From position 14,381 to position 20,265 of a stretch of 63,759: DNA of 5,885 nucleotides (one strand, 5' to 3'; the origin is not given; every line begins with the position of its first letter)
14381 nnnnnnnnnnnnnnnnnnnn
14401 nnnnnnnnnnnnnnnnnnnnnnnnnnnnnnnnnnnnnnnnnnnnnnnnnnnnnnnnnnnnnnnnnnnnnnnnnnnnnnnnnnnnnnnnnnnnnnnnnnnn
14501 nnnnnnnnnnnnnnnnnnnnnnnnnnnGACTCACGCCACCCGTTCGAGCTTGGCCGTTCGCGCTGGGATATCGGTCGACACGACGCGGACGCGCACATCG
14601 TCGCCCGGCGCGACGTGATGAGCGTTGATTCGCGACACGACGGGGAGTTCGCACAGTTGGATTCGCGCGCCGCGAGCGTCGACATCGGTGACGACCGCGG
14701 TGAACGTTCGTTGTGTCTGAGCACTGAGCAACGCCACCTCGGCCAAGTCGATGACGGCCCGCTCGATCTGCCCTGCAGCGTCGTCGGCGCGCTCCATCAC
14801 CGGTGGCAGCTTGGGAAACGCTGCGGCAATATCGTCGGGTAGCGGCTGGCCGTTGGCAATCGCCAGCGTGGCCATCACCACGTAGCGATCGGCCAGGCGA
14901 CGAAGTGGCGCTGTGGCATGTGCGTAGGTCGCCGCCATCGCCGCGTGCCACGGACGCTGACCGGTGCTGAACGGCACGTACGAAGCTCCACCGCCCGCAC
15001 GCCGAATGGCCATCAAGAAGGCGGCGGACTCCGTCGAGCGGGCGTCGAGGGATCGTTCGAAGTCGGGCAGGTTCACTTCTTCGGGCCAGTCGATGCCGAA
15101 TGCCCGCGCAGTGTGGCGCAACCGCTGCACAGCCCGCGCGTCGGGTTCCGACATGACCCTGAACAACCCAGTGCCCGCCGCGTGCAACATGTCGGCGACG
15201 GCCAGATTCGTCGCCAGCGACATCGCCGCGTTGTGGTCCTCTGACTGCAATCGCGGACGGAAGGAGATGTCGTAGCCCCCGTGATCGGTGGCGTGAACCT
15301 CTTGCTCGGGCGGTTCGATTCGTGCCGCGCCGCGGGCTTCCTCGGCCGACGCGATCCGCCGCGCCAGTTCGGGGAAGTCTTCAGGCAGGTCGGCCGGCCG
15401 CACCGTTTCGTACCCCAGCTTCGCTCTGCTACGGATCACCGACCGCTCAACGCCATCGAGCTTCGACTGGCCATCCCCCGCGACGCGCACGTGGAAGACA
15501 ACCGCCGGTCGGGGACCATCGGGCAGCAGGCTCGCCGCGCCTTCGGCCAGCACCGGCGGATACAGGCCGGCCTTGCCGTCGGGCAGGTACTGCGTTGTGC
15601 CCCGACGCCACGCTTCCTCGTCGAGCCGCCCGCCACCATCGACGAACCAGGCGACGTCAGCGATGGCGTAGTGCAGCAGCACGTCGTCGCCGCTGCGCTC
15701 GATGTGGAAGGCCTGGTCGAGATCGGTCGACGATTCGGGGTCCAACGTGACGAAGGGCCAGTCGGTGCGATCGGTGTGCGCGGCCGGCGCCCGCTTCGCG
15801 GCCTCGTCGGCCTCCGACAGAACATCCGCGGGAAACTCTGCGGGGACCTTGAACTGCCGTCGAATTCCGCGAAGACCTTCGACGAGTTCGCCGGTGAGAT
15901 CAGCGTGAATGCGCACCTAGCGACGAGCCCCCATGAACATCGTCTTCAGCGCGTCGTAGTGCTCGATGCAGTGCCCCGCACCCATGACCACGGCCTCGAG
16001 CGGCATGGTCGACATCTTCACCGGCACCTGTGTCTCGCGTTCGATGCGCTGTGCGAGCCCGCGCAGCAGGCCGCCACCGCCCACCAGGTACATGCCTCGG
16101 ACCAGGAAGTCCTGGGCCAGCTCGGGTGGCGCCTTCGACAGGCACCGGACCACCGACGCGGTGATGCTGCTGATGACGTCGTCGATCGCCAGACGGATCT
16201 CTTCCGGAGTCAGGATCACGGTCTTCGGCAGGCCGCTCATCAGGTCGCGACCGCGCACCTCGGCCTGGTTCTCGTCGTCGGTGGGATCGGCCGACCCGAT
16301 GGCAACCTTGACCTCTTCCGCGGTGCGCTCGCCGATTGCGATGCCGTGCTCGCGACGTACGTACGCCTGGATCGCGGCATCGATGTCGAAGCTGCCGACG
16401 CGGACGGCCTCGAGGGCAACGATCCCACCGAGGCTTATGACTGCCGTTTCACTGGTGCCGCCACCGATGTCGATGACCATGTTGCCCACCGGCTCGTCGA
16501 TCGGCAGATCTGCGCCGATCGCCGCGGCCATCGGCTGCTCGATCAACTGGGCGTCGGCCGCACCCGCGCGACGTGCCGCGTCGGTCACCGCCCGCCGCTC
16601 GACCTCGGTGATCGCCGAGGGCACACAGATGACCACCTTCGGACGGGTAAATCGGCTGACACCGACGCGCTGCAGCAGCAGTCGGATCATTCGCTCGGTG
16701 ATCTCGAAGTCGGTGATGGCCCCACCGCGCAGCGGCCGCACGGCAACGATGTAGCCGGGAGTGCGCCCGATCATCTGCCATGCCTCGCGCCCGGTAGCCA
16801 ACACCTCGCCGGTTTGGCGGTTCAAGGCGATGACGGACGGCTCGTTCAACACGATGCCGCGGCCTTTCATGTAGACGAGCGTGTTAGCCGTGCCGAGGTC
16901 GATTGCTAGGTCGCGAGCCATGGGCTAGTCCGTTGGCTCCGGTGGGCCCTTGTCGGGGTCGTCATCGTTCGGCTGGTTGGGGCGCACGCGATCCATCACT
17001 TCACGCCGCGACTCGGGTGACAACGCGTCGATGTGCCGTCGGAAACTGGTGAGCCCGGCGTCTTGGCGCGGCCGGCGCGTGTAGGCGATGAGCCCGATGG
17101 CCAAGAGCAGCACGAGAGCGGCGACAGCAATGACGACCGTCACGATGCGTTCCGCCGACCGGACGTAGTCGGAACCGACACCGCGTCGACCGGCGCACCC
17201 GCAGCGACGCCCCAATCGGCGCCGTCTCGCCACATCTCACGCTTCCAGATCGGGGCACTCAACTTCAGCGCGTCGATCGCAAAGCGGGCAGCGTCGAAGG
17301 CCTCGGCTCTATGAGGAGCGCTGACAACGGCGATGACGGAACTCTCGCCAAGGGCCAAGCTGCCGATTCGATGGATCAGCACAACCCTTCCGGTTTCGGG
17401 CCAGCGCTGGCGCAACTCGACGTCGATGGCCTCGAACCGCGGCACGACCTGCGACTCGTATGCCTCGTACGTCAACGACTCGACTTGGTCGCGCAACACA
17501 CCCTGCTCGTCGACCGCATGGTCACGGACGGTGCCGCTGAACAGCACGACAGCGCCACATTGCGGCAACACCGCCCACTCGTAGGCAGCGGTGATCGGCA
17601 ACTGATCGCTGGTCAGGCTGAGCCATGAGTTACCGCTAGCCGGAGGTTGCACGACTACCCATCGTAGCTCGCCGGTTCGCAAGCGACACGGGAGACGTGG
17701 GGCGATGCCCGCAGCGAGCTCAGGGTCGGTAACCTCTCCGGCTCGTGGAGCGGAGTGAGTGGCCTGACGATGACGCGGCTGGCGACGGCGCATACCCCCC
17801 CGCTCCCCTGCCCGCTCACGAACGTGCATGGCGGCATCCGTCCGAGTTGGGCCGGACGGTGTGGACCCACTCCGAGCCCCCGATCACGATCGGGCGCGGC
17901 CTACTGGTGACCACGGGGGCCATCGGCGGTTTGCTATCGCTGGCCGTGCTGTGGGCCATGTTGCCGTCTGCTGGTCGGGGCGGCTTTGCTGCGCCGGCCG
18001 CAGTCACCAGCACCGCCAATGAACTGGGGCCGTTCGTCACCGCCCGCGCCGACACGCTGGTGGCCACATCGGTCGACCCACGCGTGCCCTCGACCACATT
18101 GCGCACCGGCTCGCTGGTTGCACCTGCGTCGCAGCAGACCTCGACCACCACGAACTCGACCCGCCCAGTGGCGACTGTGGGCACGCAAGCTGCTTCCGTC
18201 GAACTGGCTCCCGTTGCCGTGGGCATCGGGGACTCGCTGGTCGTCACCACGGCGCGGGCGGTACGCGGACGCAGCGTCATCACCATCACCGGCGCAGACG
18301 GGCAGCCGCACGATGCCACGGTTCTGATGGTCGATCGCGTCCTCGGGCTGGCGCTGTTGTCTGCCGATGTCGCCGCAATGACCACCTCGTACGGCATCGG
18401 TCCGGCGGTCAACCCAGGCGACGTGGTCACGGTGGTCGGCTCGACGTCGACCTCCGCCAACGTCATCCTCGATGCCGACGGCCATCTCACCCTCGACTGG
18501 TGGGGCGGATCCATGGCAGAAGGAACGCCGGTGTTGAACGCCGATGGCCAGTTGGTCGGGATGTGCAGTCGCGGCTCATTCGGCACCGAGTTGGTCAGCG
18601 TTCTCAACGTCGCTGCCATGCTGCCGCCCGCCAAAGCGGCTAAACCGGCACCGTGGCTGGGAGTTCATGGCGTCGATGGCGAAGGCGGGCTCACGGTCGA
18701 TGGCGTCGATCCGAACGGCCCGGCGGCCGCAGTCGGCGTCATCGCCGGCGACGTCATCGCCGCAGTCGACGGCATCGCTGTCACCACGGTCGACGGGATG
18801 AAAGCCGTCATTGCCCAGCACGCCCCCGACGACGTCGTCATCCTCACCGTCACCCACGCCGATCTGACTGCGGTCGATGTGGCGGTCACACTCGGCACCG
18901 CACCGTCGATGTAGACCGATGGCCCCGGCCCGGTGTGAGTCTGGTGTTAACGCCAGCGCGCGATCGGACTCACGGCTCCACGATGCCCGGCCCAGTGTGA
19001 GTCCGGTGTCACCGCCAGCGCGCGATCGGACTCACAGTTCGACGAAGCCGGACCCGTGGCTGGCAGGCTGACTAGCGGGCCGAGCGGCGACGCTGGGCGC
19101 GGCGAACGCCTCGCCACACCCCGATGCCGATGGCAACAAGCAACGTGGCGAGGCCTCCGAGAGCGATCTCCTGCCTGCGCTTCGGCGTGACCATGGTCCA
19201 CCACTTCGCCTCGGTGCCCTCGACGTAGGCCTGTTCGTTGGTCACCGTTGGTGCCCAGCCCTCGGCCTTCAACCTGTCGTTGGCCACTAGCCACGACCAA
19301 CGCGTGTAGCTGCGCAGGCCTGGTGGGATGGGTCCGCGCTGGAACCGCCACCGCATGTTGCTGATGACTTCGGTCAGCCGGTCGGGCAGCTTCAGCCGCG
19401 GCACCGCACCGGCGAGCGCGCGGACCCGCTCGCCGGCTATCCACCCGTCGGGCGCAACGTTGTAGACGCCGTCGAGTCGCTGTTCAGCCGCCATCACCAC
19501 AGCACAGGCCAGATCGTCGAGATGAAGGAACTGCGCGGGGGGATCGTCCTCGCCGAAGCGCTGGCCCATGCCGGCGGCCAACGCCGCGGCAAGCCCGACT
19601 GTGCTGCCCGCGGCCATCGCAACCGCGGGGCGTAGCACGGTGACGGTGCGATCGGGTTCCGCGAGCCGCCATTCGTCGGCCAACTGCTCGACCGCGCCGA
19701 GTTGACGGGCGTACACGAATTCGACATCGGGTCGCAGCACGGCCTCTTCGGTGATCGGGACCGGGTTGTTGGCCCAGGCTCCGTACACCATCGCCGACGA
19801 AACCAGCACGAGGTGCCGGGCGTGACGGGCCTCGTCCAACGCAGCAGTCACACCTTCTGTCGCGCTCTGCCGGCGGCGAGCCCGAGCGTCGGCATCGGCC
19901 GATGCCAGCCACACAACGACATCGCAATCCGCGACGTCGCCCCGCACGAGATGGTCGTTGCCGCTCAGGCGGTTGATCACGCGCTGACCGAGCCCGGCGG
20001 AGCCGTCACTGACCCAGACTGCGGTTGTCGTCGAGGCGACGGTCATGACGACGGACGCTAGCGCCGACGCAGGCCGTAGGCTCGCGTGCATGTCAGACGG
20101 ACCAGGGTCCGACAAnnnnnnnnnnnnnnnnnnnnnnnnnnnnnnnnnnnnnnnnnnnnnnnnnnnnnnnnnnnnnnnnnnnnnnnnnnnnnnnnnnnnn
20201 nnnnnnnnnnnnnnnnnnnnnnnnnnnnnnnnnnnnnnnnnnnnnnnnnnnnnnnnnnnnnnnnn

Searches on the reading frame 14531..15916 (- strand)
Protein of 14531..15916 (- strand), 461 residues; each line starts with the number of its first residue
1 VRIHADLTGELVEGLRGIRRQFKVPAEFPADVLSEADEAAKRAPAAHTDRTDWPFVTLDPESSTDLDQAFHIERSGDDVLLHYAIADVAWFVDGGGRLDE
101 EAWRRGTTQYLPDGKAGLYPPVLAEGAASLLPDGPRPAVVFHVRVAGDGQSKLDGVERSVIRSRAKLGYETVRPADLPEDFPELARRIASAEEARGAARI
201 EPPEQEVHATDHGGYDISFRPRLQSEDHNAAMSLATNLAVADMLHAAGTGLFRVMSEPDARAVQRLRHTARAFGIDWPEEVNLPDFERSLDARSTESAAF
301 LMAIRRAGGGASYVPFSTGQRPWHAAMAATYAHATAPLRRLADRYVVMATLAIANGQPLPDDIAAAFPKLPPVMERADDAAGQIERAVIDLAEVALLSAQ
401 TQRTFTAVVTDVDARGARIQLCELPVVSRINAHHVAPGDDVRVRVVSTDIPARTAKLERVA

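Call 24: search_protein_families(library=pfam, proteins=[window:14531-15916:-], max_evalue=0.001)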
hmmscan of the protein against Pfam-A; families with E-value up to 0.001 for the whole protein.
window:14531-15916:- (461 aa): 2 families
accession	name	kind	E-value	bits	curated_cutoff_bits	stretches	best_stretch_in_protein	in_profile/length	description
PF00773.25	RNB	-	5.2e-42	144.7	29.3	1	49-347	3-317/326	RNB domain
PF18614.7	RNase_II_C_S1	-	1.4e-16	60.5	26.6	1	404-460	2-59/59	RNase II-type exonuclease C-terminal S1 domain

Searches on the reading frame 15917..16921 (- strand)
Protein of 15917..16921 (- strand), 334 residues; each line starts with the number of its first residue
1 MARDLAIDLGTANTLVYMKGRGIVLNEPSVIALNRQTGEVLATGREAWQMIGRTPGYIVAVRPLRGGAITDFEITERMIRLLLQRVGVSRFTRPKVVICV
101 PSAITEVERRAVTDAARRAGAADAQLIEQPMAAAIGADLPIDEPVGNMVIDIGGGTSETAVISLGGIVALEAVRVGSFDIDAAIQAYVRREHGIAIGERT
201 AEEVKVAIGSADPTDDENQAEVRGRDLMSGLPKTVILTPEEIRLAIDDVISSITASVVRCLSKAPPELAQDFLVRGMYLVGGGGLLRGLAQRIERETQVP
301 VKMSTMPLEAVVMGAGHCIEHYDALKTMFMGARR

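Call 24: search_protein_families(library=pfam, proteins=[window:15917-16921:-], max_evalue=0.001)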
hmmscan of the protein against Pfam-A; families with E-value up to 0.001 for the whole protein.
window:15917-16921:- (334 aa): 4 families
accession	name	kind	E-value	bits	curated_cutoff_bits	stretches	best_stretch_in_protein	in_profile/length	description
PF06723.19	MreB_Mbl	-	2.7e-127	424.6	27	1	3-326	2-326/327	MreB/Mbl protein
PF14450.12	FtsA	-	1.4e-09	38.8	31.8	1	148-306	1-112/127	Cell division protein FtsA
PF00012.26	HSP70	-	7.2e-09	34.8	20.6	1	95-194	135-244/599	Hsp70 protein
PF00022.25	Actin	-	0.0008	18.5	27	0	249-298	302-350/410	Actin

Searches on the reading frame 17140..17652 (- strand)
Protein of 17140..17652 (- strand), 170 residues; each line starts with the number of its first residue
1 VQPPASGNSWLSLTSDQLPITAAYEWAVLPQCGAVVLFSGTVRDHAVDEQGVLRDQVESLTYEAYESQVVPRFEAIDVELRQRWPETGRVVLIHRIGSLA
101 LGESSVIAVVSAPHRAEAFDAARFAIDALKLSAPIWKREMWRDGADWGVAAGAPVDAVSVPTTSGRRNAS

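Call 24: search_protein_families(library=pfam, proteins=[window:17140-17652:-], max_evalue=0.001)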
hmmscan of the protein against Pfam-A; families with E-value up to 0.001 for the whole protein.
window:17140-17652:- (170 aa): 1 family
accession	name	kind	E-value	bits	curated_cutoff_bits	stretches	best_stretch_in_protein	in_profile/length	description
PF02391.22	MoaE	-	1.1e-30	106.6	23.4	1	14-130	2-112/114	MoaE protein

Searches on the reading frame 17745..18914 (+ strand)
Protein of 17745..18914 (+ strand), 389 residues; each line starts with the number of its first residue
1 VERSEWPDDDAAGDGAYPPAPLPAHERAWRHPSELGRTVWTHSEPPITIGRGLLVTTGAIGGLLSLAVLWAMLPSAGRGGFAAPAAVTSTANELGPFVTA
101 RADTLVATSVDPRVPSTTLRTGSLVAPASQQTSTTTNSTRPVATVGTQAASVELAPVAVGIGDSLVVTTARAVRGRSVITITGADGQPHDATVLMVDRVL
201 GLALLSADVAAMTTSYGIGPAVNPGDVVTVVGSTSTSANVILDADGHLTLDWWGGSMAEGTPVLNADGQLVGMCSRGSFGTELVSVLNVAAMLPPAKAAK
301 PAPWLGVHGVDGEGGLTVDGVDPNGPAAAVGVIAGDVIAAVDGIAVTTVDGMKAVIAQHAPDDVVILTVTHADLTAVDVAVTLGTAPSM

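Call 10: search_protein_families(library=pfam, proteins=[window:17745-18914:+], max_evalue=0.001)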
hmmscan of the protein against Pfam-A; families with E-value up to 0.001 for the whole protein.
window:17745-18914:+ (389 aa): 5 families
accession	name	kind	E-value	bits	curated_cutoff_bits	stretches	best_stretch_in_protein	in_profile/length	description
PF13180.12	PDZ_2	-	6.7e-11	42.8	27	1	304-373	2-71/80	PDZ domain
PF17820.7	PDZ_6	-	3.3e-08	33.6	27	1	318-367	2-51/54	PDZ domain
PF00595.29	PDZ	-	4.9e-06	27.3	23.2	1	305-369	12-80/81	PDZ domain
PF13365.12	Trypsin_2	-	1e-05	26.8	27.6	1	162-273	7-144/144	Trypsin-like peptidase domain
PF14685.13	PDZ_Tricorn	-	8.3e-05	23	25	1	325-381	31-88/88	Tricorn protease PDZ domain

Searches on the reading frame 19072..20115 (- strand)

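Call 10: search_protein_families(library=pfam, proteins=[window:19072-20115:-], max_evalue=0.001)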
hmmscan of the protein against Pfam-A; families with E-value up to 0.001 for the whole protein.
window:19072-20115:- (347 aa): 2 families
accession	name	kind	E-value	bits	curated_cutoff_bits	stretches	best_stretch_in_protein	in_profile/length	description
PF01370.27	Epimerase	-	1.6e-07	31.4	20.9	1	63-221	64-240/240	NAD dependent epimerase/dehydratase family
PF13460.12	NAD_binding_10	-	0.00063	20.1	27.2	0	57-164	54-144/184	NAD(P)H-binding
